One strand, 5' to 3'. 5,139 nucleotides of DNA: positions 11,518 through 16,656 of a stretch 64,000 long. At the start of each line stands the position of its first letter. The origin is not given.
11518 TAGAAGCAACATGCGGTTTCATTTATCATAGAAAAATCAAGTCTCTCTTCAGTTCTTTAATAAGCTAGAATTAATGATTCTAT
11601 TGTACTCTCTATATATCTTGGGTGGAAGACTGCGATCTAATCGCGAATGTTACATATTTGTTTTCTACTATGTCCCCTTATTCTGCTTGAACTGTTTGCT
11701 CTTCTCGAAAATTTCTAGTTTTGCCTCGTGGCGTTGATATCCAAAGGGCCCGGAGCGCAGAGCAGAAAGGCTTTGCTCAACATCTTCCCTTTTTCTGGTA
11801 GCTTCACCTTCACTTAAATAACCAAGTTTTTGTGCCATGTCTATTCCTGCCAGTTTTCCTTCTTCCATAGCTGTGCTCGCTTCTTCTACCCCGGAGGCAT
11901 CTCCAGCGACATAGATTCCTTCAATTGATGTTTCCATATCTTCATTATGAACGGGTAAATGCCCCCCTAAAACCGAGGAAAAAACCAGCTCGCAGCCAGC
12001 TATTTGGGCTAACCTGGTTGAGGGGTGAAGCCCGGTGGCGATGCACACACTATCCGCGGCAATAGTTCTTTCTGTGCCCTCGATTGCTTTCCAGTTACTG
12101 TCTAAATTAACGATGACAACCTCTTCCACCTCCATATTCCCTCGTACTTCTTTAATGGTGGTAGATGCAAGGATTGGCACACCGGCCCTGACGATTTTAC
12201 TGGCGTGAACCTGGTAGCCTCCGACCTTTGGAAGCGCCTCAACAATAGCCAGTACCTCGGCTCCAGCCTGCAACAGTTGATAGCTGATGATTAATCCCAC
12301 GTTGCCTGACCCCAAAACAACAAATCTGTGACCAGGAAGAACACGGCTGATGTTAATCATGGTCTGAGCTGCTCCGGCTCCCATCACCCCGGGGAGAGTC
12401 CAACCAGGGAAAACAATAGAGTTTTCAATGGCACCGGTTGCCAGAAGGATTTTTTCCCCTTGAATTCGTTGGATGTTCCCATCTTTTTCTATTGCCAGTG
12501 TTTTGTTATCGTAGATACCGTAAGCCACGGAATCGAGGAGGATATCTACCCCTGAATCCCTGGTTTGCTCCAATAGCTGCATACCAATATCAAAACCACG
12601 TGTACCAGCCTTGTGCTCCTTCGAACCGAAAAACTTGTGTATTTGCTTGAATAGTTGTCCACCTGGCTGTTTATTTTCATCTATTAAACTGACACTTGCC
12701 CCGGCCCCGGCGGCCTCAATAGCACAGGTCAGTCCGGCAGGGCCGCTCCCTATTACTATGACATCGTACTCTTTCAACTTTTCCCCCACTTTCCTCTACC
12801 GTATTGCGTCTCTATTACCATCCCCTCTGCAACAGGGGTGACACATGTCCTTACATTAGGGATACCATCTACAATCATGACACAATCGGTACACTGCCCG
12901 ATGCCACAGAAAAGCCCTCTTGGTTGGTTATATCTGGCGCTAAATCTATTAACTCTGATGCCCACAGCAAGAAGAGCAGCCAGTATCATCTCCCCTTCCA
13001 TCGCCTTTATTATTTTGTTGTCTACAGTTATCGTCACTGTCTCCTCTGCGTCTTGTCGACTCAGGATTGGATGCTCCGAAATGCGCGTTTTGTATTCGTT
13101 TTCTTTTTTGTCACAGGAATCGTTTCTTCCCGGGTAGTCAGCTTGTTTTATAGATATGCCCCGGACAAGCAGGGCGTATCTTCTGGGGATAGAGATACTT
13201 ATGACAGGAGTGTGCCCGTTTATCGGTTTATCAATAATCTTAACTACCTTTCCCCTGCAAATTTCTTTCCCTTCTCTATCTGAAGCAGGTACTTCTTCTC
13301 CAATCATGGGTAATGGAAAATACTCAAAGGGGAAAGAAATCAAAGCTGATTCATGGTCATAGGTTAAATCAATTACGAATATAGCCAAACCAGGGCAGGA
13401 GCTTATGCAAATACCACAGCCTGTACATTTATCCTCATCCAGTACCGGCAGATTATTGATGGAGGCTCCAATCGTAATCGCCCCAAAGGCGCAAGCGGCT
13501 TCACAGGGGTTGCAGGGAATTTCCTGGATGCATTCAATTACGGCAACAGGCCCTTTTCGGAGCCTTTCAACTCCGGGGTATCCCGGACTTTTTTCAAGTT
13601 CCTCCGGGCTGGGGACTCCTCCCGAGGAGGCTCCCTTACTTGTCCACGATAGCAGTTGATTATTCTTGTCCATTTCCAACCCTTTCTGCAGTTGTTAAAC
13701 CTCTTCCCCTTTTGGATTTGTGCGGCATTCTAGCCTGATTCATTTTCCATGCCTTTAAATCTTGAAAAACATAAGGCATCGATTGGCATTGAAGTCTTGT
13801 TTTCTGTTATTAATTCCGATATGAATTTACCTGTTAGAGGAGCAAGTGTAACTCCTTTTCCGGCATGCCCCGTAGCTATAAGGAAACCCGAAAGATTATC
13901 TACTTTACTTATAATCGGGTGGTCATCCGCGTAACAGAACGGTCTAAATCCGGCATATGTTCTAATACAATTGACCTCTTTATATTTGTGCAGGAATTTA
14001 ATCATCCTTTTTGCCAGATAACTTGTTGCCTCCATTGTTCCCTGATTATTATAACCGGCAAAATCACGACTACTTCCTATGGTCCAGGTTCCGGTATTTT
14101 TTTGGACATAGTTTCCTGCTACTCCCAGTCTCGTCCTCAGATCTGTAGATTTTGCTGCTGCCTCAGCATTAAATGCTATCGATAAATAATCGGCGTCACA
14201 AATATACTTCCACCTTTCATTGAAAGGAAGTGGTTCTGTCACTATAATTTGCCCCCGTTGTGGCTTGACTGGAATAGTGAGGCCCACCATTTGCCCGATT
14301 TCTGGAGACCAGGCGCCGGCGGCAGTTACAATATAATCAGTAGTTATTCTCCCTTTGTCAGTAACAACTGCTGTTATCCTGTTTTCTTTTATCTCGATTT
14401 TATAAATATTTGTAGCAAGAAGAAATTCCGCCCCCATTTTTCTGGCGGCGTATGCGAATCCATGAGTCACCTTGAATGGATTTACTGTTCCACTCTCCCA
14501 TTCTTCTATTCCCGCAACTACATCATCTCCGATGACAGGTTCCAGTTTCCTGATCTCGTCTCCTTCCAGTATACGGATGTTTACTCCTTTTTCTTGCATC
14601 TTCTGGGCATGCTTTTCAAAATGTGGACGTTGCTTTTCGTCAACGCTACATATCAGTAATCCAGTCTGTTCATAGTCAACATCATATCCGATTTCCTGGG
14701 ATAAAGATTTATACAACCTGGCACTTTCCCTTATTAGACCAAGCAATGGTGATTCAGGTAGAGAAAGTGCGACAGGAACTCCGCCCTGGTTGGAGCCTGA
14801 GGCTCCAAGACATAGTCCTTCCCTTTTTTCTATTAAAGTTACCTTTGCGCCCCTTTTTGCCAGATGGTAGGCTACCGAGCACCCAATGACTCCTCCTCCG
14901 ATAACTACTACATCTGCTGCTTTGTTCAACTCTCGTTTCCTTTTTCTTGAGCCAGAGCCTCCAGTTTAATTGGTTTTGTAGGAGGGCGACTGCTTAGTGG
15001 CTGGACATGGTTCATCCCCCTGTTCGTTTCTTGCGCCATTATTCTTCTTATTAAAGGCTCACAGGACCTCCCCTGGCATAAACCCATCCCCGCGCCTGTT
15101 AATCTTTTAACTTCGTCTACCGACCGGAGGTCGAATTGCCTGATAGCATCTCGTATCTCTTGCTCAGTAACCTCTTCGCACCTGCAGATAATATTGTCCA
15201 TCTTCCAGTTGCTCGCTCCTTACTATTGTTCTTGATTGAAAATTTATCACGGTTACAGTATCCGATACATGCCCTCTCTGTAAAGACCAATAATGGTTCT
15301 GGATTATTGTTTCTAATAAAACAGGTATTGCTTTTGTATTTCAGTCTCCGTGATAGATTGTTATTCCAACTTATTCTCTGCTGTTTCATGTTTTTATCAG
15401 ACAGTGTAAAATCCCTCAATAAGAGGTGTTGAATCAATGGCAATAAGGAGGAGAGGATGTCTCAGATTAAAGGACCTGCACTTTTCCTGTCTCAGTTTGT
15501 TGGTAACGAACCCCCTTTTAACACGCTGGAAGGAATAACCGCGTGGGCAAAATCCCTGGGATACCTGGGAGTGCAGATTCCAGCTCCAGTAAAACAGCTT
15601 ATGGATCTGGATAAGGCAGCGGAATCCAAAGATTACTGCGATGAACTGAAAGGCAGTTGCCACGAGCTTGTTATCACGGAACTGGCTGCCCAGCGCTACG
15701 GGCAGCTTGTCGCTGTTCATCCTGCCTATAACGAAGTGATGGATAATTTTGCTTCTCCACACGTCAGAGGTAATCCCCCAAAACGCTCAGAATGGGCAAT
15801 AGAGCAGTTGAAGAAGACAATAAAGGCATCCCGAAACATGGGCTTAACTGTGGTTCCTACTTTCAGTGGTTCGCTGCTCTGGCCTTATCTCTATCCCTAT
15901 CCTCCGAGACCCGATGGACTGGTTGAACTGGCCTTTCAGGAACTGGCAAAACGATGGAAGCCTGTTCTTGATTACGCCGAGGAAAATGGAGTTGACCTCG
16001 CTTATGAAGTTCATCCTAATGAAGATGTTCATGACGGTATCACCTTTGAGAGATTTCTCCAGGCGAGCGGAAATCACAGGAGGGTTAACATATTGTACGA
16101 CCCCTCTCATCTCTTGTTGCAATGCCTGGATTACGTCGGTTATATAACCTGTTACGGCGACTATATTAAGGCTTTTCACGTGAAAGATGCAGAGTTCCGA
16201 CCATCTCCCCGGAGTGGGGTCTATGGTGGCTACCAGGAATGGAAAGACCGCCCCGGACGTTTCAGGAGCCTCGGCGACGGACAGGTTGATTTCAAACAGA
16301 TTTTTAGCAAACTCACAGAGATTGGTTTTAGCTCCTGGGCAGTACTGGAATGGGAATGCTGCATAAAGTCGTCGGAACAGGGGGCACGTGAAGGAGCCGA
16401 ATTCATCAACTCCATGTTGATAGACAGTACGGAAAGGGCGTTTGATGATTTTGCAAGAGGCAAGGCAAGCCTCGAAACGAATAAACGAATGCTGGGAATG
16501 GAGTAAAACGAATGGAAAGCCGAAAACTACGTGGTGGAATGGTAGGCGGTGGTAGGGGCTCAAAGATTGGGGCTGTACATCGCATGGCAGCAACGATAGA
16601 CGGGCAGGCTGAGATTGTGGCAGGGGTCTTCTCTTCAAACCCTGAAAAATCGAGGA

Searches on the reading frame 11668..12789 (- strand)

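Call 53: search_protein_families(library=pfam, max_evalue=0.0001, proteins=[window:11668-12789:-])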
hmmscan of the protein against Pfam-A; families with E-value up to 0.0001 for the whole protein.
window:11668-12789:- (373 aa): 10 families
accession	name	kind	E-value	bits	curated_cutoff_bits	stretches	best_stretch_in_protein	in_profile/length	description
PF07992.20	Pyr_redox_2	-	4.1e-38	131.9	26.1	1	8-311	1-291/291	Pyridine nucleotide-disulphide oxidoreductase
PF13738.12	Pyr_redox_3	-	1.2e-14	54.7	30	1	108-296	122-305/305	Pyridine nucleotide-disulphide oxidoreductase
PF03486.20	HI0933_like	-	9.1e-12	45.4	50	1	9-45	2-38/244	HI0933-like protein Rossmann domain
PF13450.12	NAD_binding_8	-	2.1e-11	44.4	21.9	1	12-74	1-53/68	NAD(P)-binding Rossmann-like domain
PF12831.13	FAD_oxidored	-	6.7e-11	42.5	27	1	9-56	1-48/416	FAD dependent oxidoreductase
PF01266.30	DAO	-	5.3e-10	39.8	27.9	1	9-45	1-38/353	FAD dependent oxidoreductase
PF00890.30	FAD_binding_2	-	5.9e-09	36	20.4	1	9-46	1-38/414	FAD binding domain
PF00070.33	Pyr_redox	-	2e-08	35.1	22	0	10-52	2-44/82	Pyridine nucleotide-disulphide oxidoreductase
PF01134.28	GIDA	-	3.3e-07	30.1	22.1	0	9-41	1-33/391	Glucose inhibited division protein A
PF01494.25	FAD_binding_3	-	6.7e-05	22.7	22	0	7-40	1-34/349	FAD binding domain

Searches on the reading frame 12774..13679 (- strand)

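Call 53: search_protein_families(library=pfam, max_evalue=0.0001, proteins=[window:12774-13679:-])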
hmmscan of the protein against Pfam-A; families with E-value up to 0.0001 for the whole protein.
window:12774-13679:- (301 aa): 7 families
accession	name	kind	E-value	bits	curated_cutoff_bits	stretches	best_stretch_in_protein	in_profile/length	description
PF13510.11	Fer2_4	-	1.4e-28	99.2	22.8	1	213-293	2-81/82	2Fe-2S iron-sulfur cluster binding domain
PF00037.32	Fer4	-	2e-07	31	21.1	1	78-100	1-23/24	4Fe-4S binding domain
PF12797.12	Fer4_2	-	7.6e-06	26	24.5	1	78-96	3-21/22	4Fe-4S binding domain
PF12838.12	Fer4_7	-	8.2e-06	26.6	27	1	55-96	4-49/52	4Fe-4S dicluster domain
PF12837.12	Fer4_6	-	2.4e-05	24.5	25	1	81-98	5-22/24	4Fe-4S binding domain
PF14697.11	Fer4_21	-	4.7e-05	23.9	35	1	49-96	4-52/59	4Fe-4S dicluster domain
PF13237.11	Fer4_10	-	9e-05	22.8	25.5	1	78-97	2-21/53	4Fe-4S dicluster domain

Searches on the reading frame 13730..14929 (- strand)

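Call 53: search_protein_families(library=pfam, max_evalue=0.0001, proteins=[window:13730-14929:-])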
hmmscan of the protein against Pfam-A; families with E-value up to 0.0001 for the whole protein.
window:13730-14929:- (399 aa): 11 families
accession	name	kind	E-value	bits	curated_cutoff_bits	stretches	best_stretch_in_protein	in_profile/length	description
PF01266.30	DAO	-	1.9e-78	264.9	27.9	1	6-373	1-353/353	FAD dependent oxidoreductase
PF07992.20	Pyr_redox_2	-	2.2e-11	44.2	26.1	1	4-40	142-178/291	Pyridine nucleotide-disulphide oxidoreductase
PF00070.33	Pyr_redox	-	4.7e-09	37.1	22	1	7-40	2-35/82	Pyridine nucleotide-disulphide oxidoreductase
PF13450.12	NAD_binding_8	-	1e-08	35.7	21.9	1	9-53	1-45/68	NAD(P)-binding Rossmann-like domain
PF01494.25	FAD_binding_3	-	3.8e-08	33.4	22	0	5-37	2-34/349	FAD binding domain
PF00890.30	FAD_binding_2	-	9.8e-08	32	20.4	1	6-191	1-181/414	FAD binding domain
PF03486.20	HI0933_like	-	6.3e-07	29.5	50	0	6-49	2-45/244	HI0933-like protein Rossmann domain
PF12831.13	FAD_oxidored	-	1.6e-06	28.2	27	1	6-191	1-127/416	FAD dependent oxidoreductase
PF01134.28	GIDA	-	2.7e-06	27.2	22.1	1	6-44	1-39/391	Glucose inhibited division protein A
PF13738.12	Pyr_redox_3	-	1.4e-05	25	30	0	4-37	164-197/305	Pyridine nucleotide-disulphide oxidoreductase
PF05834.18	Lycopene_cycl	-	8.9e-05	22.2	23.4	0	6-39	1-36/380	Lycopene cyclase protein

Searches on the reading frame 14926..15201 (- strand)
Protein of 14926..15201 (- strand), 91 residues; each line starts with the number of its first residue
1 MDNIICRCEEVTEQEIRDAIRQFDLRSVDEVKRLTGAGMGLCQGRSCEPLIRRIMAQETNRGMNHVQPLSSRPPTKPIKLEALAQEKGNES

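Call 79: search_protein_families(library=pfam, max_evalue=0.00001, proteins=[window:14926-15201:-])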
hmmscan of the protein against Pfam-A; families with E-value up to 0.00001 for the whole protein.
window:14926-15201:- (91 aa): 2 families
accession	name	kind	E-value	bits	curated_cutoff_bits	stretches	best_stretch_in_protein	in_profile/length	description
PF04324.20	Fer2_BFD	-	5.1e-18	65.6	26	1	4-56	1-49/50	BFD-like [2Fe-2S] binding domain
PF17806.6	SO_alpha_A3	-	1.7e-13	51.1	23.1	1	5-84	6-84/87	Sarcosine oxidase A3 domain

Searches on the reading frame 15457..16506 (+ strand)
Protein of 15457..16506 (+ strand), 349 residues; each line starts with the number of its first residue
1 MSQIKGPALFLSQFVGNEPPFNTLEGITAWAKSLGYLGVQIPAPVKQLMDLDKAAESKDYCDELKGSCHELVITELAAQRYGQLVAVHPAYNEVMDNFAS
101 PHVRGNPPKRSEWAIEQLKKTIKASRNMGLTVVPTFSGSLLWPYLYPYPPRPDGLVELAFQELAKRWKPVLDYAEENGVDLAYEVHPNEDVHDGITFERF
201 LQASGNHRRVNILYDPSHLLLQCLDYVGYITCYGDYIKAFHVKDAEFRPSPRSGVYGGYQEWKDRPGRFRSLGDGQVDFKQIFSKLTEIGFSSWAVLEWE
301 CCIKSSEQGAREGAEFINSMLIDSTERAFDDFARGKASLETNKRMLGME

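Call 58: search_protein_families(library=ncbifam, max_evalue=0.00001, proteins=[window:15457-16506:+])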
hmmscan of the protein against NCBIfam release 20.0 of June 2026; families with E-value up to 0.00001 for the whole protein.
window:15457-16506:+ (349 aa): 1 family
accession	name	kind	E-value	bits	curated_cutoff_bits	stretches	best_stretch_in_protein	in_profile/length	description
TIGR04379.1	myo_inos_iolE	equivalog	2.6e-16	60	290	1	147-300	116-267/290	myo-inosose-2 dehydratase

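Call 79: search_protein_families(library=pfam, max_evalue=0.00001, proteins=[window:15457-16506:+])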
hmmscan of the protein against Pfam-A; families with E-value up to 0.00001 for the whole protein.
window:15457-16506:+ (349 aa): 1 family
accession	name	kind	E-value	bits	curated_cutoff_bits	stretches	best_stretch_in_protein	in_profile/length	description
PF01261.30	AP_endonuc_2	-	2.4e-38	132.7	31.1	1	29-319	2-248/249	Xylose isomerase-like TIM barrel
